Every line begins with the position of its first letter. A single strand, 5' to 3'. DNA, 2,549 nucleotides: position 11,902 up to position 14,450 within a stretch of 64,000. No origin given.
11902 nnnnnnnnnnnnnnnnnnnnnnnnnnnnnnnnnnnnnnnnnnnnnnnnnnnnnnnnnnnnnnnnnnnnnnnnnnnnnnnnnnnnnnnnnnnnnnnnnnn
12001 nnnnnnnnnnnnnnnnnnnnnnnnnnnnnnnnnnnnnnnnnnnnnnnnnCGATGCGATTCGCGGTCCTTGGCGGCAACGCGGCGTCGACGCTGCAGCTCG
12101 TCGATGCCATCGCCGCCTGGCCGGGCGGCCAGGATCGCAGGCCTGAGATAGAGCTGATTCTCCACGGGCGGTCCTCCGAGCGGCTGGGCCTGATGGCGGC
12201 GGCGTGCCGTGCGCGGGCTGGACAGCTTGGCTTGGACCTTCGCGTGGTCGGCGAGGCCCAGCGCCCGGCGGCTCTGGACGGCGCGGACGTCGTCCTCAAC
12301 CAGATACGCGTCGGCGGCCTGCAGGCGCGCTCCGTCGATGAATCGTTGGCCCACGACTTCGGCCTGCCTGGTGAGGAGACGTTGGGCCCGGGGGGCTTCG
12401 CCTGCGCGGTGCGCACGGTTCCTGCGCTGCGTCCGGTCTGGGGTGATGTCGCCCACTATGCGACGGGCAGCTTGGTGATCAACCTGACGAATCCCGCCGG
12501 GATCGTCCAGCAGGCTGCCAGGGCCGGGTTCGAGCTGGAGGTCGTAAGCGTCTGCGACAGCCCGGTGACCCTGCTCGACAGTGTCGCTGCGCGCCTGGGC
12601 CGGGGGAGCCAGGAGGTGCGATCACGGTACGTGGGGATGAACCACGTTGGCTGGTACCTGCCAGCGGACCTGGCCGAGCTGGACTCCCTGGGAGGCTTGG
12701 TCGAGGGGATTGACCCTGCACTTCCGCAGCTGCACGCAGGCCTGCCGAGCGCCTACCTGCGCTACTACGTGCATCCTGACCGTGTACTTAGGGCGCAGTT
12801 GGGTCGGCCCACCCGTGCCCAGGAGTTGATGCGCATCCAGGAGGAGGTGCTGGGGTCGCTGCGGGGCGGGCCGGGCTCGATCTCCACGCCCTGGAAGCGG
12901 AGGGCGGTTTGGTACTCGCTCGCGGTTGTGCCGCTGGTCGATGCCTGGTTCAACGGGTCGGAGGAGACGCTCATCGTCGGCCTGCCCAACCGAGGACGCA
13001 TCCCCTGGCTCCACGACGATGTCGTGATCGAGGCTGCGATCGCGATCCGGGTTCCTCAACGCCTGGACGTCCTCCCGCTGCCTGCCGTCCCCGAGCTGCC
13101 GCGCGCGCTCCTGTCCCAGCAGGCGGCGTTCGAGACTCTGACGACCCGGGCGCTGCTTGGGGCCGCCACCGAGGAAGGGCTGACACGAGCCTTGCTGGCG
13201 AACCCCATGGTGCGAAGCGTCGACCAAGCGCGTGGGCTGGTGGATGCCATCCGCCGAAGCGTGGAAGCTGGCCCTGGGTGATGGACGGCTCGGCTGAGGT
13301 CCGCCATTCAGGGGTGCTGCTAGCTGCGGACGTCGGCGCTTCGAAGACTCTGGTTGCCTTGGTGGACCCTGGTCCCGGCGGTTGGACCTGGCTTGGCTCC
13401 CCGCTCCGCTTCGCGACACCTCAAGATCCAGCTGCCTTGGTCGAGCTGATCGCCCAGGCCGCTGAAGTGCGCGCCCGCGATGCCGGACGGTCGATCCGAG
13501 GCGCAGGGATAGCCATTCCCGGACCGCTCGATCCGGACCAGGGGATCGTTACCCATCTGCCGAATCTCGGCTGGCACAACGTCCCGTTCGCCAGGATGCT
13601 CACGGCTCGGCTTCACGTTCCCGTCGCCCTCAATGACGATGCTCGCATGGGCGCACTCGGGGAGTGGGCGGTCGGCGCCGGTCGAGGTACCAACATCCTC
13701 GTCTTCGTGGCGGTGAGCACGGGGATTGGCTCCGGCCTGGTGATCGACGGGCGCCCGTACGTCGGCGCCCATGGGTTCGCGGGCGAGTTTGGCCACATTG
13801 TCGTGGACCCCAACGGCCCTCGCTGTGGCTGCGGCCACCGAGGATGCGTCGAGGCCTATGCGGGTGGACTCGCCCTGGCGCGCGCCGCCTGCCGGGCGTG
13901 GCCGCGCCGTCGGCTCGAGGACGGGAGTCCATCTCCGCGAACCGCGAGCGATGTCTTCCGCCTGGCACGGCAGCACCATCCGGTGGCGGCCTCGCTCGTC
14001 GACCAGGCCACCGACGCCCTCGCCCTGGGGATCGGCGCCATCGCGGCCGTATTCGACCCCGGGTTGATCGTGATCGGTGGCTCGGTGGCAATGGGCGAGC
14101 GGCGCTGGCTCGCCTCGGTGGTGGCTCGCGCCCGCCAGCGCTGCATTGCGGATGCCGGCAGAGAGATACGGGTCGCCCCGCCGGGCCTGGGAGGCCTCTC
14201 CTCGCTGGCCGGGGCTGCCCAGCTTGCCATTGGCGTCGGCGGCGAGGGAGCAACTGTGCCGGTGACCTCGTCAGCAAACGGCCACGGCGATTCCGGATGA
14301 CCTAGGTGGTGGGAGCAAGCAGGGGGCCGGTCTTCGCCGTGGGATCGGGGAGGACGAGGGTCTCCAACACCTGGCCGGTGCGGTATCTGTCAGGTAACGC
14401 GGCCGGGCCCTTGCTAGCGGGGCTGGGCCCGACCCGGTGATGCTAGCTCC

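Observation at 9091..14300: Tightly coupled 5-gene operon combining G1PDH-like dehydrogenase, HutC regulator, DegT aminotransferase, atypical GH4 and ROK kinase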

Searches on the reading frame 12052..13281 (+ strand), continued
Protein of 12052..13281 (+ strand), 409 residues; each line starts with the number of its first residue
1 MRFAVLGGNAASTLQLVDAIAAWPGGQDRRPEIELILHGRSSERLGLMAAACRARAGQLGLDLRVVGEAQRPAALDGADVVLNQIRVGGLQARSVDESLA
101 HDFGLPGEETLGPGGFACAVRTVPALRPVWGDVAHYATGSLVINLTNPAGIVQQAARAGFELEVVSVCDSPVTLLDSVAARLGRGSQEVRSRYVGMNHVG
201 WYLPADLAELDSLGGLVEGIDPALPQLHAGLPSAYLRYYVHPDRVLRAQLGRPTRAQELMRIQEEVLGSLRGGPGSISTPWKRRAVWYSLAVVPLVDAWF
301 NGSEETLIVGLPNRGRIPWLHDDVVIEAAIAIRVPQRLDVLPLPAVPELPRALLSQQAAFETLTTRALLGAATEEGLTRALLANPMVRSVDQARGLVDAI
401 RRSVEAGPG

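Call 79: fold_search(model_id=the predicted structure, library=pdb)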
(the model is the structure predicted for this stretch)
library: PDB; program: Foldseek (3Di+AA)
matches with E <= 10: 1242; with E <= 0.001: 476
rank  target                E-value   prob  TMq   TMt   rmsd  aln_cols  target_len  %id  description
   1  6dux_B                1.3e-24  1.00  0.86  0.82   3.5       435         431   24  2.25 Angstrom Resolution Crystal Structure of 6-phospho-alpha-glucosidase from Klebsiella pneumoniae in Complex with N (released 2018-07-04)
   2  1s6y                  1.8e-24  1.00  0.88  0.87   2.8       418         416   26  2.3A crystal structure of phospho-beta-glucosidase (released 2004-05-25)
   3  5c3m_C                1.9e-24  1.00  0.88  0.88   2.7       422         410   26  Crystal structure of Gan4C, a GH4 6-phospho-glucosidase from Geobacillus stearothermophilus (released 2016-06-29)
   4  5c3m_D                6.1e-24  1.00  0.88  0.88   2.8       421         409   25  Crystal structure of Gan4C, a GH4 6-phospho-glucosidase from Geobacillus stearothermophilus (released 2016-06-29)
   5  5c3m_B                6.1e-24  1.00  0.87  0.87   3.4       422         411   25  Crystal structure of Gan4C, a GH4 6-phospho-glucosidase from Geobacillus stearothermophilus (released 2016-06-29)
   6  6dux_A                1.1e-23  1.00  0.85  0.80   3.5       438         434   24  2.25 Angstrom Resolution Crystal Structure of 6-phospho-alpha-glucosidase from Klebsiella pneumoniae in Complex with N (released 2018-07-04)
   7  6vc6_C                1.2e-23  1.00  0.86  0.80   3.8       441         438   22  2.1 Angstrom Resolution Crystal Structure of 6-phospho-alpha-glucosidase from Gut Microorganisms in Complex with NAD a (released 2020-12-23)
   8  6vc6_B                1.9e-23  1.00  0.85  0.79   4.1       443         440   22  2.1 Angstrom Resolution Crystal Structure of 6-phospho-alpha-glucosidase from Gut Microorganisms in Complex with NAD a (released 2020-12-23)
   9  6dvv_A                2.7e-23  1.00  0.85  0.80   3.5       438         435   24  2.25 Angstrom Resolution Crystal Structure of 6-phospho-alpha-glucosidase from Klebsiella pneumoniae in Complex with N (released 2018-07-18)
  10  5c3m_A                3.7e-23  1.00  0.87  0.86   3.2       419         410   26  Crystal structure of Gan4C, a GH4 6-phospho-glucosidase from Geobacillus stearothermophilus (released 2016-06-29)
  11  6vc6_D                4.5e-23  1.00  0.83  0.79   4.1       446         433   23  2.1 Angstrom Resolution Crystal Structure of 6-phospho-alpha-glucosidase from Gut Microorganisms in Complex with NAD a (released 2020-12-23)
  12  1up7_H                5.6e-23  1.00  0.86  0.86   3.5       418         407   24  Structure of the 6-phospho-beta glucosidase from Thermotoga maritima at 2.4 Angstrom resolution in the tetragonal form (released 2004-11-18)
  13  1up4_A                6.5e-23  1.00  0.88  0.88   3.1       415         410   24  Structure of the 6-phospho-beta glucosidase from Thermotoga maritima at 2.85 Angstrom resolution in the monoclinic for (released 2004-11-18)
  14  6vc6_A                8.5e-23  1.00  0.85  0.81   3.7       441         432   22  2.1 Angstrom Resolution Crystal Structure of 6-phospho-alpha-glucosidase from Gut Microorganisms in Complex with NAD a (released 2020-12-23)
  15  1up7_F                1.2e-22  1.00  0.88  0.88   3.0       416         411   24  Structure of the 6-phospho-beta glucosidase from Thermotoga maritima at 2.4 Angstrom resolution in the tetragonal form (released 2004-11-18)
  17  1u8x                  1.4e-22  1.00  0.85  0.80   3.4       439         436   23  CRYSTAL STRUCTURE OF GLVA FROM BACILLUS SUBTILIS, A METAL-REQUIRING, NAD-DEPENDENT 6-PHOSPHO-ALPHA-GLUCOSIDASE (released 2004-08-24)
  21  1up6_F                3.5e-22  1.00  0.86  0.88   2.9       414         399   24  Structure of the 6-phospho-beta glucosidase from Thermotoga maritima at 2.55 Angstrom resolution in the tetragonal for (released 2004-08-02)
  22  1up6_B                3.5e-22  1.00  0.88  0.87   2.9       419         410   24  Structure of the 6-phospho-beta glucosidase from Thermotoga maritima at 2.55 Angstrom resolution in the tetragonal for (released 2004-08-02)
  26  1up6_D                7.3e-22  1.00  0.87  0.88   2.9       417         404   23  Structure of the 6-phospho-beta glucosidase from Thermotoga maritima at 2.55 Angstrom resolution in the tetragonal for (released 2004-08-02)
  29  1up6_G                9.0e-22  1.00  0.86  0.87   3.1       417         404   24  Structure of the 6-phospho-beta glucosidase from Thermotoga maritima at 2.55 Angstrom resolution in the tetragonal for (released 2004-08-02)
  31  1up6_A                1.5e-21  1.00  0.88  0.87   3.1       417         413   24  Structure of the 6-phospho-beta glucosidase from Thermotoga maritima at 2.55 Angstrom resolution in the tetragonal for (released 2004-08-02)
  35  1up6_C                4.6e-21  1.00  0.87  0.88   3.0       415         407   24  Structure of the 6-phospho-beta glucosidase from Thermotoga maritima at 2.55 Angstrom resolution in the tetragonal for (released 2004-08-02)
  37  1up6_E                2.0e-20  1.00  0.82  0.86   3.4       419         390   24  Structure of the 6-phospho-beta glucosidase from Thermotoga maritima at 2.55 Angstrom resolution in the tetragonal for (released 2004-08-02)
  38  1up6_H                4.7e-20  1.00  0.85  0.88   3.0       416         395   24  Structure of the 6-phospho-beta glucosidase from Thermotoga maritima at 2.55 Angstrom resolution in the tetragonal for (released 2004-08-02)
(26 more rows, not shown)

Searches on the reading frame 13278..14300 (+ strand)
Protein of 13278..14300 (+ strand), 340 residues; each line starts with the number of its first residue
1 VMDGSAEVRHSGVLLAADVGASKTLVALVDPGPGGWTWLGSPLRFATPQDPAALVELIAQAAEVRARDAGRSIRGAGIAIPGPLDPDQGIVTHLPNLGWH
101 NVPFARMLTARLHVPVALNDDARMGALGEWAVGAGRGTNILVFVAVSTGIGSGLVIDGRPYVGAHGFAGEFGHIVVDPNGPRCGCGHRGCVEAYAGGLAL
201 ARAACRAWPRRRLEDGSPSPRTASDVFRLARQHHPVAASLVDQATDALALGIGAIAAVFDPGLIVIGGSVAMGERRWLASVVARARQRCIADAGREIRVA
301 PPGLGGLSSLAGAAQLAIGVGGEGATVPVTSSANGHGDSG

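Call 6: search_protein_families(library=pfam, proteins=[window:13278-14300:+], max_evalue=0.01)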
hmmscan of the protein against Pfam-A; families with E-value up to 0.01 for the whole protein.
window:13278-14300:+ (340 aa): 1 family
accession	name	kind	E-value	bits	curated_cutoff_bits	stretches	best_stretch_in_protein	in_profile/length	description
PF00480.26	ROK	-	4.9e-59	200.7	22.9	1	46-318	31-292/294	ROK family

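Call 7: search_protein_families(library=ncbifam, proteins=[window:13278-14300:+], max_evalue=0.01)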
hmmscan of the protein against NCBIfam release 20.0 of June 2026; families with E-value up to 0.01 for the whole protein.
window:13278-14300:+ (340 aa): 13 families
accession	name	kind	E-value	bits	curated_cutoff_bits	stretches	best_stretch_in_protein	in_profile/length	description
TIGR00744.1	ROK_glcA_fam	subfamily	6.5e-45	153.8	260.35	1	16-317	2-308/318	ROK family glucokinase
NF003461.0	PRK05082.1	subfamily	2.2e-36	125.7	283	1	15-286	4-258/291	N-acetylmannosamine kinase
NF047821.1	NactlManKinNanK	equivalog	3.6e-36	125.2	450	1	15-274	4-247/288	N-acetylmannosamine kinase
NF045551.1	GK_Pyrobac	equivalog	3.9e-34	118.3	500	1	15-317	3-280/294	ATP-dependent glucokinase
NF047937.1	TransRegNagC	equivalog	1.1e-32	113.7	650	1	67-290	134-352/399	DNA-binding transcriptional regulator NagC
NF007251.0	PRK09698.1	equivalog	1.3e-29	103.4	253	1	52-273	44-251/304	allose kinase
NF049930.1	TransRegMlc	equivalog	1.2e-26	93.9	530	1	73-314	146-387/405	sugar metabolism global transcriptional regulator Mlc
NF007108.0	PRK09557.1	equivalog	1.9e-25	89.8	443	1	43-291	28-274/303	fructokinase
NF009835.0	PRK13310.1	equivalog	1.7e-22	80.2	380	1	45-271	29-256/303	N-acetylglucosamine kinase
NF042998.1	bglucokin_BglK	equivalog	3.4e-13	49.5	550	1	71-271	52-245/291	beta-glucoside kinase BglK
NF045550.1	FrctkaseScrK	equivalog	1.9e-11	43.9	400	1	82-200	64-190/293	fructokinase ScrK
NF045942.1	PolPhglucPhase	equivalog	3.3e-10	40.1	250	1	17-177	5-157/242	polyphosphate--glucose phosphotransferase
NF009836.0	PRK13311.1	equivalog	1.3e-09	37.7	551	1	73-201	56-195/256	N-acetyl-D-glucosamine kinase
